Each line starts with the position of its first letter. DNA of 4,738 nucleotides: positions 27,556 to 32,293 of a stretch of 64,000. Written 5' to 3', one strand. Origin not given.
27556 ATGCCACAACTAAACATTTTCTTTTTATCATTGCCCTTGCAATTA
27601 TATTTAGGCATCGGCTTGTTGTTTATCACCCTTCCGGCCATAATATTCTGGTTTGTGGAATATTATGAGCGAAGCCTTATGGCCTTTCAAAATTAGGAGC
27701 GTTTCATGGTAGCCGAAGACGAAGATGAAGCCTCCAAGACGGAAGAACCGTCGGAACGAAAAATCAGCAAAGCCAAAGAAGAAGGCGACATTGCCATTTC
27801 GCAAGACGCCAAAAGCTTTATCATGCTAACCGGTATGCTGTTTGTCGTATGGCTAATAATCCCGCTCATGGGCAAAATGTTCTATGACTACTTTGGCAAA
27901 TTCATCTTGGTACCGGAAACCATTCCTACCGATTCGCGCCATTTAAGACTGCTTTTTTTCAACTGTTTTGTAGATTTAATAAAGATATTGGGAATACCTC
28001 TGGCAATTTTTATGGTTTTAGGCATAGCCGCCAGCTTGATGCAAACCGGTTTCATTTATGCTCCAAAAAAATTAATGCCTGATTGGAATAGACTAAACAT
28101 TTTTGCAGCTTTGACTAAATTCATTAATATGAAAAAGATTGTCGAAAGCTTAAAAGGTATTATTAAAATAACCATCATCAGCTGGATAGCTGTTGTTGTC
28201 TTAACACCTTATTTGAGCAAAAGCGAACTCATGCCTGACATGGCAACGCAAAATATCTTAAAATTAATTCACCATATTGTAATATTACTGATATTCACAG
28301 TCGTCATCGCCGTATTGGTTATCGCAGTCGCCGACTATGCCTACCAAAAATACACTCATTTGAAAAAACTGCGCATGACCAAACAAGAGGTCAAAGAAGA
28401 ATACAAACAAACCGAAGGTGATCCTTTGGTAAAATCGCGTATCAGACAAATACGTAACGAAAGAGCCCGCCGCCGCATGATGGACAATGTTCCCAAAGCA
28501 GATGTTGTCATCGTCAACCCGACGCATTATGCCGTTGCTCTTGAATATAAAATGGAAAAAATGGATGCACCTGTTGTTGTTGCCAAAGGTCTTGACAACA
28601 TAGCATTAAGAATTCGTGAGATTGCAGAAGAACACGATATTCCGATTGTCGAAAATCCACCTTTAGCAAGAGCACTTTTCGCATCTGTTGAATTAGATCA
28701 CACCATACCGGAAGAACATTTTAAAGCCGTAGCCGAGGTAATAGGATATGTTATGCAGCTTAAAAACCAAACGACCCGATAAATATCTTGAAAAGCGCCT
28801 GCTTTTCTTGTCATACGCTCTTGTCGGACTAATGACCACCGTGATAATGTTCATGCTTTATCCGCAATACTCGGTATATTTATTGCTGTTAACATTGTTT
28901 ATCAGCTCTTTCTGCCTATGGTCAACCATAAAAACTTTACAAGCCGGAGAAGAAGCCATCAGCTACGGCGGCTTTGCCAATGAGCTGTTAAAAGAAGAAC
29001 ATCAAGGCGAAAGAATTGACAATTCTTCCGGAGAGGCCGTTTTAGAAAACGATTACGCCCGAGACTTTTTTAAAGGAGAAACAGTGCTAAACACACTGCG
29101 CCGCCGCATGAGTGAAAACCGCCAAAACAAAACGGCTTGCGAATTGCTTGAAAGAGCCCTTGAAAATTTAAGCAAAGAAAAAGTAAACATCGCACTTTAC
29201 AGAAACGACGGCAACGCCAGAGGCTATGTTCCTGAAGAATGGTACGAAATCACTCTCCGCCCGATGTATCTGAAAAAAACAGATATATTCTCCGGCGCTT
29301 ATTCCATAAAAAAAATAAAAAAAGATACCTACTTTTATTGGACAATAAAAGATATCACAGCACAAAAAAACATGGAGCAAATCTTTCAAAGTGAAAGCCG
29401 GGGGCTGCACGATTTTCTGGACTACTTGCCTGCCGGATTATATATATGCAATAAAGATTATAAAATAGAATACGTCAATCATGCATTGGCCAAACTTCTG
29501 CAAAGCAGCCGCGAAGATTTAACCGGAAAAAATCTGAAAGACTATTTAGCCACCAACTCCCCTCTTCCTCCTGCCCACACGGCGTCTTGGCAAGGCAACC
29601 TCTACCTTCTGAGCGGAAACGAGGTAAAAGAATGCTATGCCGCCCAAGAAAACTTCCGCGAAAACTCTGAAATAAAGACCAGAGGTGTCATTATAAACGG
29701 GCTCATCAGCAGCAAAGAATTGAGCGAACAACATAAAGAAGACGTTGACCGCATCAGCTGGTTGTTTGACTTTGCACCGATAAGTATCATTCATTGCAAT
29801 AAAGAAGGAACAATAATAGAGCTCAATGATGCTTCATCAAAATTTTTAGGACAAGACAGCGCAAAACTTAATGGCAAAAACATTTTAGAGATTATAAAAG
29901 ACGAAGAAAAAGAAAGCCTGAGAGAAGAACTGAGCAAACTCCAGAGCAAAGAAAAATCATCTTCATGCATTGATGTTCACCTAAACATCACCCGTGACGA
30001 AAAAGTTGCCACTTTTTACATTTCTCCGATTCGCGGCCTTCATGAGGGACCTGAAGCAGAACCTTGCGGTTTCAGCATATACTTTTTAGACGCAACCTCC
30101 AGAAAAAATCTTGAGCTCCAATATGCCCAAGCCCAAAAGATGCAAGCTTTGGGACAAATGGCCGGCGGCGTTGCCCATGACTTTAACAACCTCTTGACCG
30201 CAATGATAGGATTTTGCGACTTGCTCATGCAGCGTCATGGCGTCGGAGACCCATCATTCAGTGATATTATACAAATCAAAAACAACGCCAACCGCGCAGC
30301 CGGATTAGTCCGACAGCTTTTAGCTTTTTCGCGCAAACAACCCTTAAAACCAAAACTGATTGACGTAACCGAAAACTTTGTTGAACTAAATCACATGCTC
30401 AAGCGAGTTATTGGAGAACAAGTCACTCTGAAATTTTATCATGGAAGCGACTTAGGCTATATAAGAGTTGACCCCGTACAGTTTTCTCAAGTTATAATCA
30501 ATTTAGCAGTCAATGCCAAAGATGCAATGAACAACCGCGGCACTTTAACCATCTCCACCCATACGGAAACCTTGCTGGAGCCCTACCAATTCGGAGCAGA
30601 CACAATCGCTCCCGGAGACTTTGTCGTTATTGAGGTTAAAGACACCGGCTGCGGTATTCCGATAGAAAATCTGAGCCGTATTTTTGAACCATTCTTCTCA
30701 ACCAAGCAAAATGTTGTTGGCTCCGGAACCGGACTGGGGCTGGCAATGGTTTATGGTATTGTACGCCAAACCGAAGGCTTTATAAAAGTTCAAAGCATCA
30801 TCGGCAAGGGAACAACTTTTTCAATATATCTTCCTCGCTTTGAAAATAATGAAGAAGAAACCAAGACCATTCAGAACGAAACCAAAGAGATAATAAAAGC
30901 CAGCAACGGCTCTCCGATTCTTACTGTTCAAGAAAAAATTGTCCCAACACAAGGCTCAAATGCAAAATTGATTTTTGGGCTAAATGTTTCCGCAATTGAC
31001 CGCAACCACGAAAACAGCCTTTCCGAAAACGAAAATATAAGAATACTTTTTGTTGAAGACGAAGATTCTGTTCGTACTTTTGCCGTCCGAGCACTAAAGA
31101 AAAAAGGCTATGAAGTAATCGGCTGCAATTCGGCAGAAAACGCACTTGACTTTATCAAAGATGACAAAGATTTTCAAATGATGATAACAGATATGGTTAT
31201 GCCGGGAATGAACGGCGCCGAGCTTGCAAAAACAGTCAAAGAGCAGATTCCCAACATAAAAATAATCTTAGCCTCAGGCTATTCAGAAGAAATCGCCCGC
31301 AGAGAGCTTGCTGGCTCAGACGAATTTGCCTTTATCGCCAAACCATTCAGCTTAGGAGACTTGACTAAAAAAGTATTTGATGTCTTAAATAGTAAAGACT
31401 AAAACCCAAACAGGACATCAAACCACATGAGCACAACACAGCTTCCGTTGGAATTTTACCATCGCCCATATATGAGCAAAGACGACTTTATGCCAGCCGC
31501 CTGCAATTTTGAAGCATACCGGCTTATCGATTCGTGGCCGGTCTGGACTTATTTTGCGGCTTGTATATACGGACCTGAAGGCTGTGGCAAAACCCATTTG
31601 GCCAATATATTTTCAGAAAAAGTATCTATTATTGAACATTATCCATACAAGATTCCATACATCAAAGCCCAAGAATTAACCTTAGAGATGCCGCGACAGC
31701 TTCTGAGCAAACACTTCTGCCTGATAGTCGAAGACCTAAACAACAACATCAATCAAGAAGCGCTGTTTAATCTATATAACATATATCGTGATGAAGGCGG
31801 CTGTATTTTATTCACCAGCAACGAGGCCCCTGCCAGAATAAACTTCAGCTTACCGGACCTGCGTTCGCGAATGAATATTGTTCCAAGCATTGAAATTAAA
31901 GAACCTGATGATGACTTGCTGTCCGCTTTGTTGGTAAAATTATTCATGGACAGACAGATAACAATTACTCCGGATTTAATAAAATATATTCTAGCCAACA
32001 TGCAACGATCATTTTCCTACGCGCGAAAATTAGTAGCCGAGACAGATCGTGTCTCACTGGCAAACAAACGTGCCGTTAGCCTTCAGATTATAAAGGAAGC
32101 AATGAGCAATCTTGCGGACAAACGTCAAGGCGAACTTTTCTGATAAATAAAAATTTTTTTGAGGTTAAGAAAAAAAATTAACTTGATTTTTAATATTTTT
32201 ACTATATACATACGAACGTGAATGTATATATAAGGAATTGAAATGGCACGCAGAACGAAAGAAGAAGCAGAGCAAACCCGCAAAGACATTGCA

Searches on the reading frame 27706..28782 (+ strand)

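Call 53: search_protein_families(library=pfam, max_evalue=0.00001, proteins=[window:27706-28782:+])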
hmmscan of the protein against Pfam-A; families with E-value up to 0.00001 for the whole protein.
window:27706-28782:+ (358 aa): 1 family
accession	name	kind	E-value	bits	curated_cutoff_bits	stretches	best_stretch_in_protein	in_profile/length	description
PF01312.24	Bac_export_2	-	3.2e-121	405.1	24.4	1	10-349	2-335/335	FlhB HrpN YscU SpaS Family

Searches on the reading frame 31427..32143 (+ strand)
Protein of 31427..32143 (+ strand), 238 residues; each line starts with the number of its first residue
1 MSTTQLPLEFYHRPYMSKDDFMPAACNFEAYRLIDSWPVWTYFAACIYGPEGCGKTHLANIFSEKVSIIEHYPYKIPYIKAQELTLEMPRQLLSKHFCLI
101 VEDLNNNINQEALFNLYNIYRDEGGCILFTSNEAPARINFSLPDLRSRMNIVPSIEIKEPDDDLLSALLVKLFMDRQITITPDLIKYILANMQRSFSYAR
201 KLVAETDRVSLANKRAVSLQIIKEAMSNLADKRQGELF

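Call 54: search_protein_families(library=pfam, max_evalue=0.00001, proteins=[window:31427-32143:+])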
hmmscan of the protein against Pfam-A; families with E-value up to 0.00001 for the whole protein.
window:31427-32143:+ (238 aa): 1 family
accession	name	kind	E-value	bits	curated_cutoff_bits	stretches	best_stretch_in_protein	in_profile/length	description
PF00308.24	Bac_DnaA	-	4.3e-08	33.9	23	1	28-150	20-156/162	Bacterial DnaA ATPAse domain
